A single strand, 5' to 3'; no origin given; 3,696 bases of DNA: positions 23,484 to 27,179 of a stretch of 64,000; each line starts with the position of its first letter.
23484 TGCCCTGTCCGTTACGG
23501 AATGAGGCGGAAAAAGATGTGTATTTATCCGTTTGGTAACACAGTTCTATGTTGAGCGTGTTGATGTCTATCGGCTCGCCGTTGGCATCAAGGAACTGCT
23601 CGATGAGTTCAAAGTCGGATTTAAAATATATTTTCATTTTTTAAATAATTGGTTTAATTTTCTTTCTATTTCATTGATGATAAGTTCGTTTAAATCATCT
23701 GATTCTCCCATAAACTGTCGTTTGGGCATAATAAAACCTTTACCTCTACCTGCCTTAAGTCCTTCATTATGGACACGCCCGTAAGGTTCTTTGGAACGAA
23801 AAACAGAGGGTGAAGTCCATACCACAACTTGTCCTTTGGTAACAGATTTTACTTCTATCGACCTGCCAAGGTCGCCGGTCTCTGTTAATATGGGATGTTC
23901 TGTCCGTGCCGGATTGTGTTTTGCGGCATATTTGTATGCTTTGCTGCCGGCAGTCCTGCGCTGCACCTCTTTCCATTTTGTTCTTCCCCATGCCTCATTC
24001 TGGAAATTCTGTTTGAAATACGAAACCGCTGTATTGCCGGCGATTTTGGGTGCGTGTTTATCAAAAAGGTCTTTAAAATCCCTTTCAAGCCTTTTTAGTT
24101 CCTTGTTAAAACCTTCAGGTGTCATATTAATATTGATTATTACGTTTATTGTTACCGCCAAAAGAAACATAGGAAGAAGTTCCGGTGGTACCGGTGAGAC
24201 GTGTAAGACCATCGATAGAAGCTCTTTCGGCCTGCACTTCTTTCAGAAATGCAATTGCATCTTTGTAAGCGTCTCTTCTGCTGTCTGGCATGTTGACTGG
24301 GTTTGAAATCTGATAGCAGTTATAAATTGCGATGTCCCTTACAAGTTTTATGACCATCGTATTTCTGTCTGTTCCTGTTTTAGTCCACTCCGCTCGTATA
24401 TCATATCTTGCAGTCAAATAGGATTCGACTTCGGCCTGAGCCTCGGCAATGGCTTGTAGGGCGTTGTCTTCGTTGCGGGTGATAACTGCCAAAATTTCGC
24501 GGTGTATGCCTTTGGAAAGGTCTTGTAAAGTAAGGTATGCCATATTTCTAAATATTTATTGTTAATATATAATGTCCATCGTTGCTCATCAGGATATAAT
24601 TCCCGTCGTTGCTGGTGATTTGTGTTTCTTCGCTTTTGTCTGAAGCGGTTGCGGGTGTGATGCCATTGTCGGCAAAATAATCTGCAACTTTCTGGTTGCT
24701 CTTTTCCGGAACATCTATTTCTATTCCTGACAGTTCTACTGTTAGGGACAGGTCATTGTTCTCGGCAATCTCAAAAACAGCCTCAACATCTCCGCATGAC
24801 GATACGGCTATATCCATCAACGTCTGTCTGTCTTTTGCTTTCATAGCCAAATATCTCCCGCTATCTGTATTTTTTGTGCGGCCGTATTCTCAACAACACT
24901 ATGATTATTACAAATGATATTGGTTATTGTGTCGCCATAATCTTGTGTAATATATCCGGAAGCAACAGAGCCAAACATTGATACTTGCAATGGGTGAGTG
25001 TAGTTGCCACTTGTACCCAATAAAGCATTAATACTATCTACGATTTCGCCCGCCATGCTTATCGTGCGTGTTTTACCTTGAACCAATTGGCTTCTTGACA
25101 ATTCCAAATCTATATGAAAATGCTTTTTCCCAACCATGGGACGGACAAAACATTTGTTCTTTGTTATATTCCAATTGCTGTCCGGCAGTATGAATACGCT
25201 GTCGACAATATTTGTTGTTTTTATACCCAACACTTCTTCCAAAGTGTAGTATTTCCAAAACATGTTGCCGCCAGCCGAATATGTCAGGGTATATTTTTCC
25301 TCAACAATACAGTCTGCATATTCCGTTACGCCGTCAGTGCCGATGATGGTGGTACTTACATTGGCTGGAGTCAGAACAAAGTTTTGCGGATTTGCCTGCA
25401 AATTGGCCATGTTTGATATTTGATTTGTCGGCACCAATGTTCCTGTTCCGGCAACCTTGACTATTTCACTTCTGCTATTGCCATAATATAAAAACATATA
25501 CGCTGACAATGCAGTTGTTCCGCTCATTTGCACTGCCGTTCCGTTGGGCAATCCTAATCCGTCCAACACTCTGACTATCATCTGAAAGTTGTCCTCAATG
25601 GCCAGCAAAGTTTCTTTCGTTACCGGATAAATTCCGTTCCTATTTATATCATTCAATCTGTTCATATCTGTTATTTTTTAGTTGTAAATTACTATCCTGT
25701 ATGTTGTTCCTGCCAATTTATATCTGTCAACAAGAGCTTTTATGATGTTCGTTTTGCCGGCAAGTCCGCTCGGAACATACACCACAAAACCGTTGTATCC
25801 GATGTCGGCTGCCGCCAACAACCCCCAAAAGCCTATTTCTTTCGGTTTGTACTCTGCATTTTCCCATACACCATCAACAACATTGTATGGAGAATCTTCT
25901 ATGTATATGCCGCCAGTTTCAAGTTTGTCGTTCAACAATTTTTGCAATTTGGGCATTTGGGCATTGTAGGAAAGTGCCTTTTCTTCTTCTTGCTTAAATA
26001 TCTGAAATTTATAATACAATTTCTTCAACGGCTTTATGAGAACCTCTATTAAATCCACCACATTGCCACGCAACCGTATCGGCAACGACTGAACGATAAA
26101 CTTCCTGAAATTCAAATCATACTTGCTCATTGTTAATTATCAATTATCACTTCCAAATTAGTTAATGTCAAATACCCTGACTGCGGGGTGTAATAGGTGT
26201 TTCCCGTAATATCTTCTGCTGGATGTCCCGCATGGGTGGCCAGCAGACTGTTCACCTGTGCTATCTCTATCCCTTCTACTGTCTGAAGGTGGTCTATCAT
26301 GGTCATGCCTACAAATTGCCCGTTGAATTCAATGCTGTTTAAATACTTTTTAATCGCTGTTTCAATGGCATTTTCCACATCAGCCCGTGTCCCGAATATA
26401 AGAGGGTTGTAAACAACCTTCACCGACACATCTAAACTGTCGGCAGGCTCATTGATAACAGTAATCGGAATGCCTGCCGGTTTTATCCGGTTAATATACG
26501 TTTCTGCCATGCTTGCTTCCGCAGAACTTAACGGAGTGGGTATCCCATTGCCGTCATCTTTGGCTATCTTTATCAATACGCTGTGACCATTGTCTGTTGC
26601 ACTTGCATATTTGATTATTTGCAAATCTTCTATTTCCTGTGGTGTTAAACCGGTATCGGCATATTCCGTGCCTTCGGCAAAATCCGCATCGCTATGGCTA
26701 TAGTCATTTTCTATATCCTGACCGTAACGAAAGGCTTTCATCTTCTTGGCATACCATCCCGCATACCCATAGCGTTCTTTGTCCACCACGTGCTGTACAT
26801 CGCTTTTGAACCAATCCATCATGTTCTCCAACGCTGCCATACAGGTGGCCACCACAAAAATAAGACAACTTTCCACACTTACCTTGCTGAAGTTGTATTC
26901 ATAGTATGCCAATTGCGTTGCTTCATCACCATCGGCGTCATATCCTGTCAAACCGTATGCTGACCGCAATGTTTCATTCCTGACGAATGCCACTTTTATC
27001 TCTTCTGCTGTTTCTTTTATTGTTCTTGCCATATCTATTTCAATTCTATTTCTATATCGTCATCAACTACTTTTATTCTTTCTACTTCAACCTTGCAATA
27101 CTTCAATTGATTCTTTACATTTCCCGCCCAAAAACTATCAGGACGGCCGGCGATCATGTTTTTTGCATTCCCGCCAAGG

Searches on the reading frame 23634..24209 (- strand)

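Call 49: search_protein_families(library=phrogs, max_evalue=0.001, proteins=[window:23634-24209:-])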
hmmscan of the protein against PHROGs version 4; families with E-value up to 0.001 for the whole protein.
window:23634-24209:- (191 aa): 1 family
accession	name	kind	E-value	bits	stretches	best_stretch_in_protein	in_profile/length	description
phrog_26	-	connector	5.6e-20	73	1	25-191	80-232/321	tail completion or Neck1 protein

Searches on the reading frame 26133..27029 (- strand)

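Call 49: search_protein_families(library=phrogs, max_evalue=0.001, proteins=[window:26133-27029:-])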
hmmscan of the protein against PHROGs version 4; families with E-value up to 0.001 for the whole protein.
window:26133-27029:- (298 aa): 2 families
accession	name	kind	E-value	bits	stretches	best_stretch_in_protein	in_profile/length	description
phrog_38413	-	unknown function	1.2e-32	114.4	1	47-292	28-271/284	-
phrog_6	-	tail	5.1e-05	23.1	1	142-275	285-389/548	baseplate wedge subunit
